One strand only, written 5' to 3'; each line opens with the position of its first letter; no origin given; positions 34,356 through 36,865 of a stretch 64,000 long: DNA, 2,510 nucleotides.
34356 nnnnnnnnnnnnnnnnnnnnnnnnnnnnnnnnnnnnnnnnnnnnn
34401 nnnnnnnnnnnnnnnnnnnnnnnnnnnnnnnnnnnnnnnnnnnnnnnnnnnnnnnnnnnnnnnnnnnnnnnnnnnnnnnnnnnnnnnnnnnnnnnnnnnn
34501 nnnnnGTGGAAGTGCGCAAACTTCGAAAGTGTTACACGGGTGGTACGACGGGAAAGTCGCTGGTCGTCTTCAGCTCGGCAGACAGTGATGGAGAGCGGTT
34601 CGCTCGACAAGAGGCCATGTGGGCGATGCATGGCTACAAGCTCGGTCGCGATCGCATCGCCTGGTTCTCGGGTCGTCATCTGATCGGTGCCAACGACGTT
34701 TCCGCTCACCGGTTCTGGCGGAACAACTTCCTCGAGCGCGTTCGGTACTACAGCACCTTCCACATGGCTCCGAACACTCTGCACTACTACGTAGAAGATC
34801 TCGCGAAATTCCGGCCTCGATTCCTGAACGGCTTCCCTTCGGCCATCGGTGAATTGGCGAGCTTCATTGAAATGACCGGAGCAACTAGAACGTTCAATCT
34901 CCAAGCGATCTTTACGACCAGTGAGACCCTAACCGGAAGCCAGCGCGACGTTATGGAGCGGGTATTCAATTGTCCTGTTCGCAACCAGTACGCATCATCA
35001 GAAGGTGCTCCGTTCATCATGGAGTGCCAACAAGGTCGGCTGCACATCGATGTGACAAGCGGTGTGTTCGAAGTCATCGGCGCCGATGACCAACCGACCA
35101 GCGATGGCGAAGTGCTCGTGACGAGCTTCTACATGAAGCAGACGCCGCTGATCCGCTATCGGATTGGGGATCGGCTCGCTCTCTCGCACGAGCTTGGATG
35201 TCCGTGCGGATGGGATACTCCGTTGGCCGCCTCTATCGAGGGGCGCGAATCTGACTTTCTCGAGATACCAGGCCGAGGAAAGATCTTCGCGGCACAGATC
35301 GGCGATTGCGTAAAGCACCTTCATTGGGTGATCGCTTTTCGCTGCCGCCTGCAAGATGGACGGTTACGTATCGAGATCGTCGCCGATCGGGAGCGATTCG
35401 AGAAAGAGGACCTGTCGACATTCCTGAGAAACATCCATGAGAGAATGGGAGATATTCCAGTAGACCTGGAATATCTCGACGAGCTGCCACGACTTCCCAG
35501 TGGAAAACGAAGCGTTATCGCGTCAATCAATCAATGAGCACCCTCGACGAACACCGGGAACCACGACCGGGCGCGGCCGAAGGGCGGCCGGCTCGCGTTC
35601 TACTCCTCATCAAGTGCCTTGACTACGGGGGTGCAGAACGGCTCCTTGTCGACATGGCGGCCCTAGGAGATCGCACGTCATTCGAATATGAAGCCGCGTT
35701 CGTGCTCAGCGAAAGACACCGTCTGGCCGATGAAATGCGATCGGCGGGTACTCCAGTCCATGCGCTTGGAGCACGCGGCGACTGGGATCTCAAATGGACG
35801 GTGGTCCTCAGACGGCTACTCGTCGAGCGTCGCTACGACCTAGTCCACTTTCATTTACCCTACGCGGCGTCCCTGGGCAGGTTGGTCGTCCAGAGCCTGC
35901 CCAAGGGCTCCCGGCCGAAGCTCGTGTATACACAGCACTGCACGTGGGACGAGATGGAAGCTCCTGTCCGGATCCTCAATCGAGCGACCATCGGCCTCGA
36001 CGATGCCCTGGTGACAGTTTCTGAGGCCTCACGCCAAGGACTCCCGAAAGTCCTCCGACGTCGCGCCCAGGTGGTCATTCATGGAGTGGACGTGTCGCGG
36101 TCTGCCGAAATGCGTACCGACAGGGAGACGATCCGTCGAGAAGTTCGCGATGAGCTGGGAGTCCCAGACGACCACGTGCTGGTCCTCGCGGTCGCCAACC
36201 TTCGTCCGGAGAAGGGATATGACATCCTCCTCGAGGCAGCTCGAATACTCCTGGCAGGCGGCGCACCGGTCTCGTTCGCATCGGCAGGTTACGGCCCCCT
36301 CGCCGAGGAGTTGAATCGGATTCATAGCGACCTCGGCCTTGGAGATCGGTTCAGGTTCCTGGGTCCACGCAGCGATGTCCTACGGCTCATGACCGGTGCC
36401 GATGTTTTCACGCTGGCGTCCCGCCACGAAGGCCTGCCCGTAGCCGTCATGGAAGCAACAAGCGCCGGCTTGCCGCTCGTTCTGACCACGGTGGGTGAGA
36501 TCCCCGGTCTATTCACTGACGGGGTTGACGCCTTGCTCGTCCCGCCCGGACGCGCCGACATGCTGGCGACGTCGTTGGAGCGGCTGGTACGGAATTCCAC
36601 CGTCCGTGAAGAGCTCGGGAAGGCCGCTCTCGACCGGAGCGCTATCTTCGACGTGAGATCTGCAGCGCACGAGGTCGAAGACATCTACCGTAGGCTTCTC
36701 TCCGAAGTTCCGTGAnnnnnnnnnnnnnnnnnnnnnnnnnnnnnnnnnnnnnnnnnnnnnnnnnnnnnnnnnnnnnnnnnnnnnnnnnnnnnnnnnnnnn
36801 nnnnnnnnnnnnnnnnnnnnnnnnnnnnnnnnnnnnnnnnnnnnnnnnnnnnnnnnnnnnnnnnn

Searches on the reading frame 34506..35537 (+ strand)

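Call 57: search_protein_families(library=pfam, proteins=[window:34506-35537:+], max_evalue=0.01)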
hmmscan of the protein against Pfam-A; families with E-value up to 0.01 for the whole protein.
window:34506-35537:+ (343 aa): 1 family
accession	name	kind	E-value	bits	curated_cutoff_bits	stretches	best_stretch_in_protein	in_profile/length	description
PF00501.34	AMP-binding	-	0.003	16.8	29.9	0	92-173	245-330/384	AMP-binding enzyme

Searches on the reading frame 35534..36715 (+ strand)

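Call 57: search_protein_families(library=pfam, proteins=[window:35534-36715:+], max_evalue=0.01)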
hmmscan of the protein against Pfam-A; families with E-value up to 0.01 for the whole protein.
window:35534-36715:+ (393 aa): 6 families
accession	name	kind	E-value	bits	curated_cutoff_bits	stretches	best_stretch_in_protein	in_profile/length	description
PF00534.26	Glycos_transf_1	-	1.1e-30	106.8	26.4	1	201-365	2-169/172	Glycosyl transferases group 1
PF13692.12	Glyco_trans_1_4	-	3.6e-28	99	27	1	216-354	3-142/142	Glycosyl transferases group 1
PF13439.12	Glyco_transf_4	-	2.2e-14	54.3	28.5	1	31-189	1-170/170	Glycosyltransferase Family 4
PF13579.12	Glyco_trans_4_4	-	3e-10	41.1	29.7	1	32-182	1-154/158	Glycosyl transferase 4-like domain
PF13524.12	Glyco_trans_1_2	-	2.2e-05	24.9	25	1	273-368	17-128/144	Glycosyl transferase-like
PF20706.3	GT4-conflict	-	0.00056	19.4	26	1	214-318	199-311/385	Family 4 Glycosyltransferase in conflict systems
